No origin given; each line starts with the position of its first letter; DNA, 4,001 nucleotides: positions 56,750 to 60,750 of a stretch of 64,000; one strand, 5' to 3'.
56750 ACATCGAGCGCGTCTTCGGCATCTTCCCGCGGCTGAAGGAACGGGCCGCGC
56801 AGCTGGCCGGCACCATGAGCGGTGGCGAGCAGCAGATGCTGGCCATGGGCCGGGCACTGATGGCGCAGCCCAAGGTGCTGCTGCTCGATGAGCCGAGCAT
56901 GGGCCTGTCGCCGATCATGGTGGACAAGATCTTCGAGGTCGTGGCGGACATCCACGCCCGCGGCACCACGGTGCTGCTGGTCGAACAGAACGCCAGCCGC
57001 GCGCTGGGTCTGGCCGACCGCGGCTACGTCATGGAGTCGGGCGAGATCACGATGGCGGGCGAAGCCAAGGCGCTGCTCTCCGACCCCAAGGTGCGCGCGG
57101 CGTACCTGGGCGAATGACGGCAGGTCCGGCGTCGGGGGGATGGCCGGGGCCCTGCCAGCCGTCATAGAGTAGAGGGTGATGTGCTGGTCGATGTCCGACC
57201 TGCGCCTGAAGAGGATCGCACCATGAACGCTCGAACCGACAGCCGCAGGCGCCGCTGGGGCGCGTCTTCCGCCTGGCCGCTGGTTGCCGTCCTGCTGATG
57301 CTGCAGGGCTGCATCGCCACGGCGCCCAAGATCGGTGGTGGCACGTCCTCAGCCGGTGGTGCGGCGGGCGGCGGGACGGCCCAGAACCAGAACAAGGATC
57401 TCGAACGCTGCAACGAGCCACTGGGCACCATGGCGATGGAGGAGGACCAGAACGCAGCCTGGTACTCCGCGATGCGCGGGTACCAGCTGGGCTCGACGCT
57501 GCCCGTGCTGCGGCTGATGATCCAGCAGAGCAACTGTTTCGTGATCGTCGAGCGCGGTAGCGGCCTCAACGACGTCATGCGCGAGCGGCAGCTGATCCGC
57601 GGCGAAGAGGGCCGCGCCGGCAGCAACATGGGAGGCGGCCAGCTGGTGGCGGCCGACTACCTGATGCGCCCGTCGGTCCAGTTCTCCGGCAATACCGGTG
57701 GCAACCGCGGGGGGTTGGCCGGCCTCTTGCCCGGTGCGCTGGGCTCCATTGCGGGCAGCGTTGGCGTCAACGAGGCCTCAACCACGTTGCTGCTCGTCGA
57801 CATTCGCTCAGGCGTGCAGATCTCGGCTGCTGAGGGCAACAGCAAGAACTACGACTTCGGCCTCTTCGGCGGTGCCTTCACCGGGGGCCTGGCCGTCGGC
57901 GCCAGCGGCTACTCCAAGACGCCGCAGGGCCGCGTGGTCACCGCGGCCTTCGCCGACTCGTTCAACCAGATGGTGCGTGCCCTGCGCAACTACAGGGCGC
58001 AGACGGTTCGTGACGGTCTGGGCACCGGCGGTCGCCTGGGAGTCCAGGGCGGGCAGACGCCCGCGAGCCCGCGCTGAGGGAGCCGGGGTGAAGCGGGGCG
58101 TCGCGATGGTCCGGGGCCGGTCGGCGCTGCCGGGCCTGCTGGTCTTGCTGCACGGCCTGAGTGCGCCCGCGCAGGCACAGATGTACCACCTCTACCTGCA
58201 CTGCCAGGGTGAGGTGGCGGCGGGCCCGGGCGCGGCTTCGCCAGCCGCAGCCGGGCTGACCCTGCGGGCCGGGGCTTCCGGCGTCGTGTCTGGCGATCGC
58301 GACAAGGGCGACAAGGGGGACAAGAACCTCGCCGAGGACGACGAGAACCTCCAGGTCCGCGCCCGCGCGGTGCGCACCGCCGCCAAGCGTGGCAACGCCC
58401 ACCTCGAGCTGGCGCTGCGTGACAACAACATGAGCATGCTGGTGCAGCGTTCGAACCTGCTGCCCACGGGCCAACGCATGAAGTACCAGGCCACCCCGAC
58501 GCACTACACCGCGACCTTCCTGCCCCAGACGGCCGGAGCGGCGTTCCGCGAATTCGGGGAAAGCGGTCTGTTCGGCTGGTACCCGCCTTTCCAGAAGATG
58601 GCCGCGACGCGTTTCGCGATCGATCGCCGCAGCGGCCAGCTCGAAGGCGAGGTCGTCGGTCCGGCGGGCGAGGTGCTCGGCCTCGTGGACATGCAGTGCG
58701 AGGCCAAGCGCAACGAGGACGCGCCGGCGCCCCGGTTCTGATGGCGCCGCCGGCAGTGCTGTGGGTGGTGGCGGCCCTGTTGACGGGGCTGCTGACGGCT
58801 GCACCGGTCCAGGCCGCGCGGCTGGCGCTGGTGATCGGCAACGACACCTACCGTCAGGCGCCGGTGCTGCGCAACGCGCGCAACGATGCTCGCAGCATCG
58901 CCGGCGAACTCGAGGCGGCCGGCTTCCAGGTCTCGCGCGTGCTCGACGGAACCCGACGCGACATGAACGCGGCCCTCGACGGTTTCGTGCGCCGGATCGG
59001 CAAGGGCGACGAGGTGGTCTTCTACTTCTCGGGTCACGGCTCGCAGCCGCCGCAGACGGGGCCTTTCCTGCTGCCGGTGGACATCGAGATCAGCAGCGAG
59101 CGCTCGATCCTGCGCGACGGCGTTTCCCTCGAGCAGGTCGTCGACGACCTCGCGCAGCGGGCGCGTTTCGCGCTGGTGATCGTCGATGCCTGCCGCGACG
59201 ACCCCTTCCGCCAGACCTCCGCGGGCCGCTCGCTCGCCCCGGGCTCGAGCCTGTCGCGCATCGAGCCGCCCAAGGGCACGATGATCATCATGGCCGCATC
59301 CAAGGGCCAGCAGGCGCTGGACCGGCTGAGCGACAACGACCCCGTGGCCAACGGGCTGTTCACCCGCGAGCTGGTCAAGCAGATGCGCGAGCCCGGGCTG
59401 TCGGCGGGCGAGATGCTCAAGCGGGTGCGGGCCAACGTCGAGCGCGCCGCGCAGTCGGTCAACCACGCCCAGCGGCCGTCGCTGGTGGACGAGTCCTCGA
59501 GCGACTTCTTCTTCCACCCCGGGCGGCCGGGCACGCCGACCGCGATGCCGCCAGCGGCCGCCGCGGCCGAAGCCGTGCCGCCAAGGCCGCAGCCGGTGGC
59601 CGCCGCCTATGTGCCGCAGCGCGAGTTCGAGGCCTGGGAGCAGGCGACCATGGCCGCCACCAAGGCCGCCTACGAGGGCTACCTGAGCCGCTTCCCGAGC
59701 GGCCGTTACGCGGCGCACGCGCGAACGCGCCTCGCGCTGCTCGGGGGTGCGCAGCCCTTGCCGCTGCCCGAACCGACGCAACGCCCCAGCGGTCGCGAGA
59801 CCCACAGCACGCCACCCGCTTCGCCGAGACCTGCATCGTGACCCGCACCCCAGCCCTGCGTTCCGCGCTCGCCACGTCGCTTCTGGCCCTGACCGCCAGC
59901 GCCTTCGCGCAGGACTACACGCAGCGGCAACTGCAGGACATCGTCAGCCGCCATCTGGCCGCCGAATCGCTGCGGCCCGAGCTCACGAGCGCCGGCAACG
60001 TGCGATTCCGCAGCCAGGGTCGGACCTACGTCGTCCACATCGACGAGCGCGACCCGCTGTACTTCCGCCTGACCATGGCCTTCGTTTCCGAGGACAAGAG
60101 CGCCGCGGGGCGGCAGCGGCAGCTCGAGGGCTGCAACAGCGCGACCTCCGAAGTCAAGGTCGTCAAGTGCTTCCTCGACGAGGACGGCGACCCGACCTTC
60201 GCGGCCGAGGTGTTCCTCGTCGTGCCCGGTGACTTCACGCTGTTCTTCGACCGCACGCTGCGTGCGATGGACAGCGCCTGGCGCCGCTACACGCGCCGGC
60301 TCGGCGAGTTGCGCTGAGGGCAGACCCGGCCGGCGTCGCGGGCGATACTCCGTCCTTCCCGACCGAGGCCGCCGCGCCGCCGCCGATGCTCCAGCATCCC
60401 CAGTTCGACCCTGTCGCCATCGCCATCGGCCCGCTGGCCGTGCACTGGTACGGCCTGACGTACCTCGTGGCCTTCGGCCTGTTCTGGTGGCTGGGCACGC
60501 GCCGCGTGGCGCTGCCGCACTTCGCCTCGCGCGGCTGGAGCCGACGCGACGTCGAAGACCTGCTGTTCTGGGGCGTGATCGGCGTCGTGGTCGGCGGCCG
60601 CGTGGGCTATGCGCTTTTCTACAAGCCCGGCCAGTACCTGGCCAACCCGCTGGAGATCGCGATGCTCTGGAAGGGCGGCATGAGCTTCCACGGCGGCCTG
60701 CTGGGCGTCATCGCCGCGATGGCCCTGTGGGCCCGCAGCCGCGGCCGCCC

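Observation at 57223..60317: Four-gene, fully exported operon coupling a CsgG-type pore lipoprotein to a periplasmic caspase-like protease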

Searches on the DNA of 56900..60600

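Call 82: search_rna_families(source=window, start=56900, end=60600, threshold=evalue, max_evalue=1)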
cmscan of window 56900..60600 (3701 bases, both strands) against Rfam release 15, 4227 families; matches with E-value up to 1: 3.
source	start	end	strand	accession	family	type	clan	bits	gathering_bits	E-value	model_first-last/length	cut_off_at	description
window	58873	58941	+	RF03929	mir-6579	Gene; miRNA;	-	24.2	47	0.32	1-68/68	no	mir-6579 microRNA precursor family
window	59584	59622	-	RF02468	Ms_IGR-4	Gene; sRNA;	-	22.4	55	0.95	1-38/38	no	Mycobacterium sRNA Ms_IGR-4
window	58274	58354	+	RF02673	scr4677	Gene; sRNA;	-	16.5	41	0.2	1-246/246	no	Streptomyces sRNA 4677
